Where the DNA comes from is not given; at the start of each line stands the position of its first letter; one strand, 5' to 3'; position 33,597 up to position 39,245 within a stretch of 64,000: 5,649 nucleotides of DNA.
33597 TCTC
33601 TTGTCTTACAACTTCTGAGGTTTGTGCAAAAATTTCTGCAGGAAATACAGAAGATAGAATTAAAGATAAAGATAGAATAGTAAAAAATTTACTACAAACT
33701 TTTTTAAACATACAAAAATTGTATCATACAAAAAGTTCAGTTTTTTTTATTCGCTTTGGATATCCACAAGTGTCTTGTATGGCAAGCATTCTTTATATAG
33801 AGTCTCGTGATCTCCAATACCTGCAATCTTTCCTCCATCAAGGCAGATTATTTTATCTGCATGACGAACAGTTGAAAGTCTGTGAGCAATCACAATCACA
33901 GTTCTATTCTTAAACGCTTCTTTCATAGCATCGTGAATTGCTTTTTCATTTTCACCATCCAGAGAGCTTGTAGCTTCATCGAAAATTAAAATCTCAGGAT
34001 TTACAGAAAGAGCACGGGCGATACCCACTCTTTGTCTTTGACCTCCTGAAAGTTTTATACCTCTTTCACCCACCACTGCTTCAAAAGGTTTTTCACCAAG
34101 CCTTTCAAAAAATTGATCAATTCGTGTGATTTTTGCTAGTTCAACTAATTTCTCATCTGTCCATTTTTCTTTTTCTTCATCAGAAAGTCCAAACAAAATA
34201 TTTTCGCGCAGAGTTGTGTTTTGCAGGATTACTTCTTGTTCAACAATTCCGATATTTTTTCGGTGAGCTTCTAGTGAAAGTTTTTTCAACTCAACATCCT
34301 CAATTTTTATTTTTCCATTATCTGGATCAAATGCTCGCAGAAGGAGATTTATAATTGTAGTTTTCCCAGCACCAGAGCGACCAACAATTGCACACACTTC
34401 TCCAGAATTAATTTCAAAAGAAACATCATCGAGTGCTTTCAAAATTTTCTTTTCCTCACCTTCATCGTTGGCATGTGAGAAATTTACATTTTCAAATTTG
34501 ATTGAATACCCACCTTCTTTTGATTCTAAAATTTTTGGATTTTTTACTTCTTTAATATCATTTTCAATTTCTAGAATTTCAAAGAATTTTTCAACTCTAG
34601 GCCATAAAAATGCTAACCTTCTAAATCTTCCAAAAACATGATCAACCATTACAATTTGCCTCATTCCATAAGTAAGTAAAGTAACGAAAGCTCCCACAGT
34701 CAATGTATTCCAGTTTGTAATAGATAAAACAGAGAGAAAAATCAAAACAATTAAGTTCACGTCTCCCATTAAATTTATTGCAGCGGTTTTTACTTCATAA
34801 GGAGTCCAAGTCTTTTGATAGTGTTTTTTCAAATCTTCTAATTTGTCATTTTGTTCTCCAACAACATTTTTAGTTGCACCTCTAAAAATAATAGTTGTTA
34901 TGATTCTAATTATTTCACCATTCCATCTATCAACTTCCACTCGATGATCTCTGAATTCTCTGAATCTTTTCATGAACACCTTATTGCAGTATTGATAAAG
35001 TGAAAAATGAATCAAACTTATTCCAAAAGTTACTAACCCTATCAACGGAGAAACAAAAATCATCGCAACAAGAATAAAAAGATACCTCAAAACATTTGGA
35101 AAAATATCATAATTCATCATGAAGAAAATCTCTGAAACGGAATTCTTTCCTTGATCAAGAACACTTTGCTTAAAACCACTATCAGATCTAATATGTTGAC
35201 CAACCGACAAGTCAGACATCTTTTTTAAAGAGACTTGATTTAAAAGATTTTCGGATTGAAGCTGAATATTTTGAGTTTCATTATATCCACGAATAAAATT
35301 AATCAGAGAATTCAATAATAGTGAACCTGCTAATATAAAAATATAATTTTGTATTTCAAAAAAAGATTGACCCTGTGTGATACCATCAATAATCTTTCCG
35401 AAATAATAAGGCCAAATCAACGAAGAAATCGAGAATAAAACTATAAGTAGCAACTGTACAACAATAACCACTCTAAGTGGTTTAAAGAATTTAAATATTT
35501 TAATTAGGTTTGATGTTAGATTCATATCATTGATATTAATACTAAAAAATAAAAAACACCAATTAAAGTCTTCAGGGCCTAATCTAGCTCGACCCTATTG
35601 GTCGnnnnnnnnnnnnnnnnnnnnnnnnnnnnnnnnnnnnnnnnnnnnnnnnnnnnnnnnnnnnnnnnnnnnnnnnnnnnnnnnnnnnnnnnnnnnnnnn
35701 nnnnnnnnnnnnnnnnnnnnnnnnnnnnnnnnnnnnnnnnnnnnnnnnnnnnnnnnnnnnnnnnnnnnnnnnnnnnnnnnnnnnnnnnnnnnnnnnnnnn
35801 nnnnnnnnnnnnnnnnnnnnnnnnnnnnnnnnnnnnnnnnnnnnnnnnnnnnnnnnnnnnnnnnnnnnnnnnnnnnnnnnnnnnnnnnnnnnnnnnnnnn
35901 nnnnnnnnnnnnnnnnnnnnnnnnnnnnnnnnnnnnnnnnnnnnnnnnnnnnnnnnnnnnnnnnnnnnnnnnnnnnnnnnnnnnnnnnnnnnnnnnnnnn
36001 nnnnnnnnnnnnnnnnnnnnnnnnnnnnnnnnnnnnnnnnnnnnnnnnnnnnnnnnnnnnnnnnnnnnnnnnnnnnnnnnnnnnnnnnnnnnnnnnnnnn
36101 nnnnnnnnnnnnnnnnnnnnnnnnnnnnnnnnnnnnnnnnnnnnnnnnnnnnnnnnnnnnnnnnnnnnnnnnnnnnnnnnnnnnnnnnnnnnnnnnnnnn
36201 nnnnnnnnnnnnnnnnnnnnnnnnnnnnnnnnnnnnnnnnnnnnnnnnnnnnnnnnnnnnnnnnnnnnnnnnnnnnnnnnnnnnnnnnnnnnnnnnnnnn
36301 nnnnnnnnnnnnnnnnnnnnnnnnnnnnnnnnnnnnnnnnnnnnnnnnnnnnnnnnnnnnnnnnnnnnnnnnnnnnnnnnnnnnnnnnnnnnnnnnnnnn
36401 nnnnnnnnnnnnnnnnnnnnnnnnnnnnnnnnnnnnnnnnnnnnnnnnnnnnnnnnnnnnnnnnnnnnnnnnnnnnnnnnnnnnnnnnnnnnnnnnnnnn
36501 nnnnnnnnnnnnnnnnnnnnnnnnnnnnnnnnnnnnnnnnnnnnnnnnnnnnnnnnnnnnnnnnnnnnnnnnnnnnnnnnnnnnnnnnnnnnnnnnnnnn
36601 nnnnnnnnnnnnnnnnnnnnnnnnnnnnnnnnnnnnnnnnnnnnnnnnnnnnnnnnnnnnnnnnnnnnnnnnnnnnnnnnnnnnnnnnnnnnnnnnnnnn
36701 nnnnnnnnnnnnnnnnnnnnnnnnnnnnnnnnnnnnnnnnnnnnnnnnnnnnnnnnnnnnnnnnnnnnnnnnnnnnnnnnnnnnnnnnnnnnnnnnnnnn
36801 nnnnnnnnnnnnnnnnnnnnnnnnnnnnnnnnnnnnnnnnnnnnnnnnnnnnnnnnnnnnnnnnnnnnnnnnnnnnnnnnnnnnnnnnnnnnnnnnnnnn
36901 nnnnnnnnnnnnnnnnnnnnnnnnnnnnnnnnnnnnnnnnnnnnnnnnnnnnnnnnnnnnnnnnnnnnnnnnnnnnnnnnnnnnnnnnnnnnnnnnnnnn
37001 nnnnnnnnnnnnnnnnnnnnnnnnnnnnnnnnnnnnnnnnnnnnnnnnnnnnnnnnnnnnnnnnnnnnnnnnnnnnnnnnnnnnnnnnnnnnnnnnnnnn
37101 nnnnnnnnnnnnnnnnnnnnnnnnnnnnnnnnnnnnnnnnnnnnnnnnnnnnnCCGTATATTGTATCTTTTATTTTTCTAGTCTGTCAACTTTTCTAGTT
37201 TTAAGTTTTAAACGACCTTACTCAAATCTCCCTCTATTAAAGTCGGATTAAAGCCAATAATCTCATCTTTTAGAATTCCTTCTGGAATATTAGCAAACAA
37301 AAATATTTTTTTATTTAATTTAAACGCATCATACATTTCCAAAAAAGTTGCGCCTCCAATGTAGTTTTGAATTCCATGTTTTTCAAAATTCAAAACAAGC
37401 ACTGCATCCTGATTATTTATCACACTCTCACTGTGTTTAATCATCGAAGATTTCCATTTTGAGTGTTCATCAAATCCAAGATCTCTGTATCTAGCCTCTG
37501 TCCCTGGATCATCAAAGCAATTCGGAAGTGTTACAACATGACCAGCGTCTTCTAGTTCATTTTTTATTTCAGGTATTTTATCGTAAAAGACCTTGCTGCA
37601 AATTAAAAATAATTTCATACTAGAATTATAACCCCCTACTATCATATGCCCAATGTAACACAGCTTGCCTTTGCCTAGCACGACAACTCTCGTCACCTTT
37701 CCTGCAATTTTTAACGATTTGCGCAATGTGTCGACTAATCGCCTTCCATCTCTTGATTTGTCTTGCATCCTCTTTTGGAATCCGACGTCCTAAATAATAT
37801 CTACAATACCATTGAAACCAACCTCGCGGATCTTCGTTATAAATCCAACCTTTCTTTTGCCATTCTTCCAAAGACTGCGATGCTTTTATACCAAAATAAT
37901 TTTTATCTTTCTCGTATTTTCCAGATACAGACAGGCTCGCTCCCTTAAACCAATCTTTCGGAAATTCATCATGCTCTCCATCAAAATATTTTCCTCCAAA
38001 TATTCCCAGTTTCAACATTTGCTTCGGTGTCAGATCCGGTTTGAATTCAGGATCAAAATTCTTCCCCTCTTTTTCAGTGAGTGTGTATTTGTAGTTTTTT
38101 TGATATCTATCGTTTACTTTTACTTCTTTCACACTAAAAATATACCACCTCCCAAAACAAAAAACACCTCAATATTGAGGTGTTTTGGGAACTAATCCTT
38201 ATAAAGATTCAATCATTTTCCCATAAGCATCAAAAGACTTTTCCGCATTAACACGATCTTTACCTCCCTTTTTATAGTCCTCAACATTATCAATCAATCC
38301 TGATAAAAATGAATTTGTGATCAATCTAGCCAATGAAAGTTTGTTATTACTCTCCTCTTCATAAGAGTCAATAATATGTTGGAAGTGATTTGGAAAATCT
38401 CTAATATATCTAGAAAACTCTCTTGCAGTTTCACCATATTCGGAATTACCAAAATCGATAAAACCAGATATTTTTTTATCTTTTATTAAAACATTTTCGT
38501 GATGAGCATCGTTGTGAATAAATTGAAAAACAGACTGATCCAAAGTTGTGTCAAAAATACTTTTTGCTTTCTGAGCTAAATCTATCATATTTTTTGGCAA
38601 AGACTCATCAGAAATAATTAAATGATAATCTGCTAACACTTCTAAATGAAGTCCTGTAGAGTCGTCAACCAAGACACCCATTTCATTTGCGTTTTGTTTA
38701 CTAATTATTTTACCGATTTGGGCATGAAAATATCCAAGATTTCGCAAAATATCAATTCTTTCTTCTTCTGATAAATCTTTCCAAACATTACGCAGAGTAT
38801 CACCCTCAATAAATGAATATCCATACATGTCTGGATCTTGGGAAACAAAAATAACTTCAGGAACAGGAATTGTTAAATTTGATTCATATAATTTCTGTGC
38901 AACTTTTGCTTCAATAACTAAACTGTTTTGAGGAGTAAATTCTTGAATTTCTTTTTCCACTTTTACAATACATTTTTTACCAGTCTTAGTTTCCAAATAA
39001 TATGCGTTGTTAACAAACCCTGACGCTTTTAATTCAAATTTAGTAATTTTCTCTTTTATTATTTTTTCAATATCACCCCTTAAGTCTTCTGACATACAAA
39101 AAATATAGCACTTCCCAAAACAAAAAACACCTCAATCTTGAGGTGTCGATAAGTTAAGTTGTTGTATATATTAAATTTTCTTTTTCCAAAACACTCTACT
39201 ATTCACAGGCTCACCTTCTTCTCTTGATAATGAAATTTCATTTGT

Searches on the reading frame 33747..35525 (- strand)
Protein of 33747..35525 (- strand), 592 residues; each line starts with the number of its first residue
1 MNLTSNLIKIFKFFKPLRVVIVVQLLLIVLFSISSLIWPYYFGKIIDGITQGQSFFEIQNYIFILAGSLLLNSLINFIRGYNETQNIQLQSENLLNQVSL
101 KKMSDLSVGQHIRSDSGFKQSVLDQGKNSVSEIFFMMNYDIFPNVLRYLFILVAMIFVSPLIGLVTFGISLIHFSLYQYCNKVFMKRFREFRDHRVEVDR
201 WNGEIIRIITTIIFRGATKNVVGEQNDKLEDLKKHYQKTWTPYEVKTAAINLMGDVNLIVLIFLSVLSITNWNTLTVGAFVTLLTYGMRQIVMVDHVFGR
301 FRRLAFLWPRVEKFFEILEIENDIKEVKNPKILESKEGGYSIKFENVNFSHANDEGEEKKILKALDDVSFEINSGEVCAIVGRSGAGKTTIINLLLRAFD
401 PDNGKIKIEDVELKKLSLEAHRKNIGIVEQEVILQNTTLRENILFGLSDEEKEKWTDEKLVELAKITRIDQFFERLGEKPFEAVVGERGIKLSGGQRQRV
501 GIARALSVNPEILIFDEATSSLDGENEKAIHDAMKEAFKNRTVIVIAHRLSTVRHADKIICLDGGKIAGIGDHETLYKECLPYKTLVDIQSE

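Call 47: search_protein_families(library=pfam, proteins=[window:33747-35525:-], max_evalue=0.00001)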
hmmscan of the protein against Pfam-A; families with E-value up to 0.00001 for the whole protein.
window:33747-35525:- (592 aa): 3 families
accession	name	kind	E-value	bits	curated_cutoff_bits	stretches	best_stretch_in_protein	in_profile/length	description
PF00005.33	ABC_tran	-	3.9e-36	125.1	25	1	365-520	1-137/137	ABC transporter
PF00664.28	ABC_membrane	-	5.8e-09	36.5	28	1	23-287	3-267/274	ABC transporter transmembrane region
PF02463.25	SMC_N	-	9.8e-09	35.4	40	1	377-560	26-209/220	RecF/RecN/SMC N terminal domain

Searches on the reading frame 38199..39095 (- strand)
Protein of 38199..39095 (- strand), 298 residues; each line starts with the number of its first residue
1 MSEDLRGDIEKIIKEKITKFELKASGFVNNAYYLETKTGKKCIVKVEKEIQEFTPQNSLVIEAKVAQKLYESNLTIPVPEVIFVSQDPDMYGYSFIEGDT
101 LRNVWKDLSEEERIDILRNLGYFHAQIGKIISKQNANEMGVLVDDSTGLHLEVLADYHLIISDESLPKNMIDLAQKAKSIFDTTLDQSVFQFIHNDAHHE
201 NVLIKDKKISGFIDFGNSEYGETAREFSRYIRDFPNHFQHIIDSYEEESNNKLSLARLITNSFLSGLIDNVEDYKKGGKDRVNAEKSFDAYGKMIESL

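Call 47: search_protein_families(library=pfam, proteins=[window:38199-39095:-], max_evalue=0.00001)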
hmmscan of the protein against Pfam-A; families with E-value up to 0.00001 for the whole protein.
window:38199-39095:- (298 aa): 1 family
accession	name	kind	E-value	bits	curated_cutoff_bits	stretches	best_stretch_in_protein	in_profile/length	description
PF01636.29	APH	-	1e-17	65.2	23.2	1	24-238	6-217/239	Phosphotransferase enzyme family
